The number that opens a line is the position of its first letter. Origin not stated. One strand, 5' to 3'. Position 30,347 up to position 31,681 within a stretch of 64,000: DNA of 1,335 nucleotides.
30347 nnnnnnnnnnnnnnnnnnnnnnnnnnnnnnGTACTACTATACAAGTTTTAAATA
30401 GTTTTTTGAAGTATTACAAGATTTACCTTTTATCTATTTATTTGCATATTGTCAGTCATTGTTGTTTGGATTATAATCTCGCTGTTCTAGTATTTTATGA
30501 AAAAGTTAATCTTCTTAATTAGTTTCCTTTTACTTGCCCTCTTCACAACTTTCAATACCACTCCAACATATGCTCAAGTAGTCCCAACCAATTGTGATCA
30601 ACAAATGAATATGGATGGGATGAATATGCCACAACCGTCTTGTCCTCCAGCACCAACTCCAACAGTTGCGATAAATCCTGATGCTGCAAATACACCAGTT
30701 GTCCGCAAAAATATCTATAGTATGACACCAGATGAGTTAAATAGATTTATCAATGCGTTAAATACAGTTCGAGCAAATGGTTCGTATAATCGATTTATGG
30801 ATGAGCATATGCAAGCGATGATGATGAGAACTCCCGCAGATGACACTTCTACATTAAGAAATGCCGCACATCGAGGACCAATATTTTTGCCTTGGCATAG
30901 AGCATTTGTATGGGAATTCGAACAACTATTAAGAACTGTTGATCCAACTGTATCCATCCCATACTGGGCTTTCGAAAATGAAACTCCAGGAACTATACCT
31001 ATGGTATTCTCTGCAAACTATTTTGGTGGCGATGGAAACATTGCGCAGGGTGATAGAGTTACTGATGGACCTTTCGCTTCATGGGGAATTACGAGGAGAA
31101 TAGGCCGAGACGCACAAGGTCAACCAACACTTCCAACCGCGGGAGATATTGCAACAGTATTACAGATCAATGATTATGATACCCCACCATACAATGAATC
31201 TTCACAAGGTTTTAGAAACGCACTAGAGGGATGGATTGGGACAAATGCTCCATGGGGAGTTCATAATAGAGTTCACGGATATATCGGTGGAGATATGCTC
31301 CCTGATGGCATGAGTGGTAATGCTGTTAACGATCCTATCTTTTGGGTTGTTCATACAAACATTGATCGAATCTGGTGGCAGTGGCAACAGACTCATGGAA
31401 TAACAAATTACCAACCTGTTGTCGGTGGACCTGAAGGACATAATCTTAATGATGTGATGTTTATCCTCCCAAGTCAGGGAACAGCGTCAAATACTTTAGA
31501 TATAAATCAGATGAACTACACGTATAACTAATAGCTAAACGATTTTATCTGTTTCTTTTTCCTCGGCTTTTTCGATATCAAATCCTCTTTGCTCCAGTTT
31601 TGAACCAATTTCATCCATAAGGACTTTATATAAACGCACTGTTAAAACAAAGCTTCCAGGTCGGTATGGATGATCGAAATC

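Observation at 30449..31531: Secreted tyrosinase with a Met-rich N-terminal segment and no caddie-protein gene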

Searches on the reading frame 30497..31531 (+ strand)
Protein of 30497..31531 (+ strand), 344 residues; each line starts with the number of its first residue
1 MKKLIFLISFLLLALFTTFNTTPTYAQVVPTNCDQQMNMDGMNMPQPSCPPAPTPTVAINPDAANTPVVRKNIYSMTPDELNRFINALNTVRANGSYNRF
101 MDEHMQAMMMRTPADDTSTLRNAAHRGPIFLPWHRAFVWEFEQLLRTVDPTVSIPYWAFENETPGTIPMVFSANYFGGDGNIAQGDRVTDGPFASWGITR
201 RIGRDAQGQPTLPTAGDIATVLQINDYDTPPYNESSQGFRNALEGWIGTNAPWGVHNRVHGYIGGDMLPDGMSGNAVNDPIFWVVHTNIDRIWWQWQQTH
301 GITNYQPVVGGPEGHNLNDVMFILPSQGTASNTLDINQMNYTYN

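Call 3: search_protein_families(library=pfam, proteins=[window:30497-31531:+], max_evalue=0.01)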
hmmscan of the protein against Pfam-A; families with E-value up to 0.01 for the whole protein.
window:30497-31531:+ (344 aa): 1 family
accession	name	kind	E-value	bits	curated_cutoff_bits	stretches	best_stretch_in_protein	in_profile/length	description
PF00264.25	Tyrosinase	-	2e-37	130.1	22.6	1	95-298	2-213/214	Common central domain of tyrosinase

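Call 4: search_solved_structures(query=window:30497-31531:+, max_evalue=0.01, show_alignments=3)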
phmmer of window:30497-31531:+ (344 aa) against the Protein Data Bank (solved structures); distinct sequences matched with E-value up to 0.01: 56.
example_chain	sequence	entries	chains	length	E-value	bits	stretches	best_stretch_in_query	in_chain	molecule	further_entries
6r83_1a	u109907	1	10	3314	1e-89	304.2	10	41-298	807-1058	Hemocyanin subunit 1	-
3j32_A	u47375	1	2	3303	6.1e-73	249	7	60-298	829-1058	Hemocyanin isoform 1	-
8trz_A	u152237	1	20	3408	3.7e-72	246.4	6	62-298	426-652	Hemocyanin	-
1wx2_A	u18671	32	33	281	1e-52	182.5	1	68-321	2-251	tyrosinase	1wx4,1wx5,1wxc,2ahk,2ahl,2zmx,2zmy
6j2u_B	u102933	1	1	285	2e-52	181.6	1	68-321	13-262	Tyrosinase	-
4yd9_A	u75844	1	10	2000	2.6e-52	181.1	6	41-298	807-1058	hemocyanin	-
7ciy_A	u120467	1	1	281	6.6e-52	179.8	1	68-321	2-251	Tyrosinase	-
8hpi_A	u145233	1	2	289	7.4e-52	179.7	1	68-343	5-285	Tyrosinase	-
5z0m_A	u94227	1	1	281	1.7e-51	178.5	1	68-321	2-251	Tyrosinase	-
4hd7_A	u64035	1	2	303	4.5e-51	177.1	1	67-343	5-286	Tyrosinase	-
4hd4_A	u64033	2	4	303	6e-51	176.7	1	67-343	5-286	Tyrosinase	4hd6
9h2o_A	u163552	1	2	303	6.1e-51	176.7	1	66-343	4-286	Tyrosinase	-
3nm8_A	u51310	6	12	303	6.1e-51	176.7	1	66-343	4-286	Tyrosinase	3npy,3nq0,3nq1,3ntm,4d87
3nq5_A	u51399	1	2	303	8.1e-51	176.2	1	66-343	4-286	Tyrosinase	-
4p6r_A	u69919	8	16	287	1.1e-50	175.8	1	69-343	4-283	Tyrosinase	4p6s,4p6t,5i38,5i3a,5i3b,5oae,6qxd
9t62_A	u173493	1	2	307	1.8e-31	112.6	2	69-195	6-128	O-aminophenol oxidase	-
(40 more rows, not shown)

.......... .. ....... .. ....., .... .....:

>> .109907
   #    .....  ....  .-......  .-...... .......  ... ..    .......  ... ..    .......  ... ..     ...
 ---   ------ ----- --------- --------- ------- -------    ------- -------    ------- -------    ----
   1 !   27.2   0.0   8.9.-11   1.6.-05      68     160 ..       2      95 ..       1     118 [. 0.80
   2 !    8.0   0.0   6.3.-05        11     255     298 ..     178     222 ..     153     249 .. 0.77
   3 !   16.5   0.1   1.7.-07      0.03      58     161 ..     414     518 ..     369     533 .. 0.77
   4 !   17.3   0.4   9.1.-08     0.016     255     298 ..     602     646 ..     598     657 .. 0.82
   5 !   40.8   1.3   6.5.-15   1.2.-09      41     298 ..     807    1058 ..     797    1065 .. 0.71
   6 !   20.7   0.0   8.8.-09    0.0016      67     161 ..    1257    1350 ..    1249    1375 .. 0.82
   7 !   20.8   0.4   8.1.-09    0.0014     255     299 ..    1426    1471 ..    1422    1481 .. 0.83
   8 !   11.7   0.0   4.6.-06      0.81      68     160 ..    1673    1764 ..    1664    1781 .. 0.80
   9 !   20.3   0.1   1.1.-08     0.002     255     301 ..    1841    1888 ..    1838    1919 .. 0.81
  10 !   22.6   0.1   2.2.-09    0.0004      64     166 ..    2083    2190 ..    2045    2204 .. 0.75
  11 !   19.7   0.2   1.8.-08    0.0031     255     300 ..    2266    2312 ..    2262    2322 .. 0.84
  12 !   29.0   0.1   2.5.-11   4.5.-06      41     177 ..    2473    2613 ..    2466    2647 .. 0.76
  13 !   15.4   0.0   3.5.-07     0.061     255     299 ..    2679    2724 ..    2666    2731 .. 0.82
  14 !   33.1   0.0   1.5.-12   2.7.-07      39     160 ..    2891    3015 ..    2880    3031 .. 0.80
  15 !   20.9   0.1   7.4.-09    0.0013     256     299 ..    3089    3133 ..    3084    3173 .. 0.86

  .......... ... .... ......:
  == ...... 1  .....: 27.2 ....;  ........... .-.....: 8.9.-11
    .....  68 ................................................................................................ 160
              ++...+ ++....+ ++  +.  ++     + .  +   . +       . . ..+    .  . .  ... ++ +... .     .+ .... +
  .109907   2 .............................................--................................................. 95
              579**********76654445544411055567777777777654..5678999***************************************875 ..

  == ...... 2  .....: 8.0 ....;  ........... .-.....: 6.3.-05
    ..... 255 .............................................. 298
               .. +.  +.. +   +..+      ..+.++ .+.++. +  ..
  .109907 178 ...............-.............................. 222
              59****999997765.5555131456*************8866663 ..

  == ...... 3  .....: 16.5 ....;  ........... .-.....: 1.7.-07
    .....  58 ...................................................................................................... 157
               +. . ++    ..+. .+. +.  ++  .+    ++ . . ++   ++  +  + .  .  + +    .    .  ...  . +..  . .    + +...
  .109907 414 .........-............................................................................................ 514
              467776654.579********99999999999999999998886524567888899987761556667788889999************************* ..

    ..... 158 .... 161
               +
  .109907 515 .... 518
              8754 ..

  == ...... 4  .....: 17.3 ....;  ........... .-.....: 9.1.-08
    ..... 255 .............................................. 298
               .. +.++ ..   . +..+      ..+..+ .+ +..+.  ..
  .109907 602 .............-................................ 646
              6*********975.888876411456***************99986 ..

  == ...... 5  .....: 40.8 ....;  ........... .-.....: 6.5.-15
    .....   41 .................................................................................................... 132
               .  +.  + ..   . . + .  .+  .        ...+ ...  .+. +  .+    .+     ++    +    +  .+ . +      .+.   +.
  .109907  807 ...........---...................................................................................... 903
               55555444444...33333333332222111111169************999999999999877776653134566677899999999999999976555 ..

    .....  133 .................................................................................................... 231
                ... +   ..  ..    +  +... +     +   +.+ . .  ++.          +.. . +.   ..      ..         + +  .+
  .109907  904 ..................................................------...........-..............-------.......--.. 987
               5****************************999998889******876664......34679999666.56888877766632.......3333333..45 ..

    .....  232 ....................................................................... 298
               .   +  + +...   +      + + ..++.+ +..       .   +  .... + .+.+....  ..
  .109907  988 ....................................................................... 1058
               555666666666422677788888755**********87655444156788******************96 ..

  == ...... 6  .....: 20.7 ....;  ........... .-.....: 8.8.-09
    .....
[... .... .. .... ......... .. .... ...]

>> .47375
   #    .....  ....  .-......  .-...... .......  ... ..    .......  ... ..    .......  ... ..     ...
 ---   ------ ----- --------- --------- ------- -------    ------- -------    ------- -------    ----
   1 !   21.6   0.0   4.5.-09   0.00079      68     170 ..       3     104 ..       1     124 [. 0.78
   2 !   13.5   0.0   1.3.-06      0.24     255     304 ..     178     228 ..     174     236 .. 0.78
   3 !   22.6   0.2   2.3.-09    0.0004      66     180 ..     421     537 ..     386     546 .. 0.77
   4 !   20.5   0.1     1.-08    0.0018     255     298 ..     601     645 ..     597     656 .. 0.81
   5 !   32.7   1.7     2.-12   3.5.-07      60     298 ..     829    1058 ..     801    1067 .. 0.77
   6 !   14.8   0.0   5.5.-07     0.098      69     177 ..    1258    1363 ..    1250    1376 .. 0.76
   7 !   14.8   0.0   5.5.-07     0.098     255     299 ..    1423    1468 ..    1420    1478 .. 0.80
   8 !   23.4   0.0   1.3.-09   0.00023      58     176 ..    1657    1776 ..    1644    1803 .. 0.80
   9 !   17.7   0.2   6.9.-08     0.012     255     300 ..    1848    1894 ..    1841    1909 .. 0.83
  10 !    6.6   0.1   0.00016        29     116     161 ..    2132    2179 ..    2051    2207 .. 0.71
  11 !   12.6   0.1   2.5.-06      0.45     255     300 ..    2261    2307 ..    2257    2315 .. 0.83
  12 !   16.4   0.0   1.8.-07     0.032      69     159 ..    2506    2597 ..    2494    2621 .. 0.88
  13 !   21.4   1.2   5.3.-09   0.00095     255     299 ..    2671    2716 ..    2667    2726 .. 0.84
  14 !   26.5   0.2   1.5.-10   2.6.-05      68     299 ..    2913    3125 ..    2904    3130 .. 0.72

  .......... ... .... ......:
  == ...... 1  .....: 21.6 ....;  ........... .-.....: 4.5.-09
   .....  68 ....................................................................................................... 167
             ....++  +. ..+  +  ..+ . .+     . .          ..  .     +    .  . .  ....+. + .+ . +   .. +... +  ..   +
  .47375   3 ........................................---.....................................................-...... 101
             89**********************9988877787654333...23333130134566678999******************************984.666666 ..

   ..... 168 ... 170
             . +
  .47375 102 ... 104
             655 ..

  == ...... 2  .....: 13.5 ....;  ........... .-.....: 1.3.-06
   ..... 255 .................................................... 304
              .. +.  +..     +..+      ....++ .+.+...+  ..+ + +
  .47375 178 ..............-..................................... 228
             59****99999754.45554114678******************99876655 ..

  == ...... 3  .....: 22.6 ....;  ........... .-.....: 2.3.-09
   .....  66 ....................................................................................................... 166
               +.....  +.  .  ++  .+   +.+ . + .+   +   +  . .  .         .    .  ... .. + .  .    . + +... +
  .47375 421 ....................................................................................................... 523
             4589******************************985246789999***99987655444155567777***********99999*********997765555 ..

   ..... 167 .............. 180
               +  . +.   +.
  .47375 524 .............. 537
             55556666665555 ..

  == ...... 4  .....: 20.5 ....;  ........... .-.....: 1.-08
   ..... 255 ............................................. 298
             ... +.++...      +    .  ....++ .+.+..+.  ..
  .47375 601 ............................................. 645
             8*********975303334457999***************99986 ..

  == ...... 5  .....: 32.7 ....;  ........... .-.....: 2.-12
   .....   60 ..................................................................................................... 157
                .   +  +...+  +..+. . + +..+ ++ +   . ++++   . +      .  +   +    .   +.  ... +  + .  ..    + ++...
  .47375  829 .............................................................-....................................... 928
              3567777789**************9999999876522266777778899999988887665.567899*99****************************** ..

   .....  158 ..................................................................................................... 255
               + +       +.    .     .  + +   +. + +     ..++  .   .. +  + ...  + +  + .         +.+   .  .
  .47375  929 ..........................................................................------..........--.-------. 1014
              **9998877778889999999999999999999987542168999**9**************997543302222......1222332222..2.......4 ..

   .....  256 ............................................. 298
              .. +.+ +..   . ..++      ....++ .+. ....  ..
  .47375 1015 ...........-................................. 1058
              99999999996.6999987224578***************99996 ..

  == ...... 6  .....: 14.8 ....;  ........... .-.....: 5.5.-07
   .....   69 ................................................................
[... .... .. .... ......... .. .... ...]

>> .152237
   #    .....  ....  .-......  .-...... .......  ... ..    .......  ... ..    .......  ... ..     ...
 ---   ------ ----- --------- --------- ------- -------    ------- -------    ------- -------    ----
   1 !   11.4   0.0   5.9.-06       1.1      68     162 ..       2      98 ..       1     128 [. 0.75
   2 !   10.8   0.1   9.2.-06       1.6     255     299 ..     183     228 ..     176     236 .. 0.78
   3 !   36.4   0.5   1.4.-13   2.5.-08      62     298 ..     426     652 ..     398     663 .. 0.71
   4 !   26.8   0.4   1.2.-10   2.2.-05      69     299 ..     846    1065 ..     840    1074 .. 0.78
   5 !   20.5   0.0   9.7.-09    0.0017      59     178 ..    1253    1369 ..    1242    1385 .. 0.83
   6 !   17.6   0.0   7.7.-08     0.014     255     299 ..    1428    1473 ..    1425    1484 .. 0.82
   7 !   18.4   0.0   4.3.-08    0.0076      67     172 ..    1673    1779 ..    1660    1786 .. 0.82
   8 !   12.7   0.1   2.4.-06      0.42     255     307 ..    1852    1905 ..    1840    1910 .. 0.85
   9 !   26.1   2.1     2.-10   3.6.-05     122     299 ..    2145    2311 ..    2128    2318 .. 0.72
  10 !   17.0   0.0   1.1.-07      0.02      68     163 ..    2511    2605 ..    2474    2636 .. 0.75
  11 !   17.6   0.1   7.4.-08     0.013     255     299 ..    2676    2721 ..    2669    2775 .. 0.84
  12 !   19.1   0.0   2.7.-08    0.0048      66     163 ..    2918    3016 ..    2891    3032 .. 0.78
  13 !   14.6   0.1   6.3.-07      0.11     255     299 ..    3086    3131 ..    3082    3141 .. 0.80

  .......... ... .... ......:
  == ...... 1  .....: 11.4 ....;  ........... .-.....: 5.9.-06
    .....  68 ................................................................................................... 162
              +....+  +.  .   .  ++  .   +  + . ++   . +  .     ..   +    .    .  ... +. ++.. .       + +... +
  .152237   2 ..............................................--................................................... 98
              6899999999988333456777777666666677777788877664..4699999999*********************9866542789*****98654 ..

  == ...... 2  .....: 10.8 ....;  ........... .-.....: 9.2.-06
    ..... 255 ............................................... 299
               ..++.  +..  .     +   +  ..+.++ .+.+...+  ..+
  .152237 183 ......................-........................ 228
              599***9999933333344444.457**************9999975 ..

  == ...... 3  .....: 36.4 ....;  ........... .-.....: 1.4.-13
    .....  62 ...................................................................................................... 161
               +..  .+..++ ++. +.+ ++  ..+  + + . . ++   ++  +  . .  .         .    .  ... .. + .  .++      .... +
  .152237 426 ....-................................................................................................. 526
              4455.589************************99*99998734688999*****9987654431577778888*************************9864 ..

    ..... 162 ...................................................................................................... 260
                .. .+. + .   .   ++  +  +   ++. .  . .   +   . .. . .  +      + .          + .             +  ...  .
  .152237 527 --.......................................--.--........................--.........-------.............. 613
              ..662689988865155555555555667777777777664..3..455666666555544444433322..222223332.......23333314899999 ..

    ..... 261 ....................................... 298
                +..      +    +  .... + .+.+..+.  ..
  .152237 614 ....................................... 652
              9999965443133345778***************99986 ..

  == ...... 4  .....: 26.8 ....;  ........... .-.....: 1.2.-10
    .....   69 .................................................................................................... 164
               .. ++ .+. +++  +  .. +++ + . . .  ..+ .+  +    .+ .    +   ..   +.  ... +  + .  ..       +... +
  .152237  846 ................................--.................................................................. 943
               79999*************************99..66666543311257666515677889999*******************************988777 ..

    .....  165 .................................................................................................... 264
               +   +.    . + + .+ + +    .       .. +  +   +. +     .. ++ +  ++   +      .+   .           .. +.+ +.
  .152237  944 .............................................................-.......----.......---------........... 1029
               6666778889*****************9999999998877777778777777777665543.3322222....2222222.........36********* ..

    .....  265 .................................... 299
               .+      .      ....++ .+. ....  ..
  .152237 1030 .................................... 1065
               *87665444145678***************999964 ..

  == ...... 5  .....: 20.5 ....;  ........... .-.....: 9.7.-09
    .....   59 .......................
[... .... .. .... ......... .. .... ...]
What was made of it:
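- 30698..31528 (+): Catalytic type-3 copper core, residues 68-344, with no C-terminal lid domain. Aligns to the end of TyrBm (call 4).
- Closest known: Bacillus. Same: Aligned over the whole core to the C-terminus (call 4).
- Checked: PDB sequence matches reach E ~1e-51 to 1e-52 to the Streptomyces castaneoglobisporus and Bacillus megaterium tyrosinases (call 4).
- PF00264, E 2e-37 (call 3); strong PDB sequence matches (call 4).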
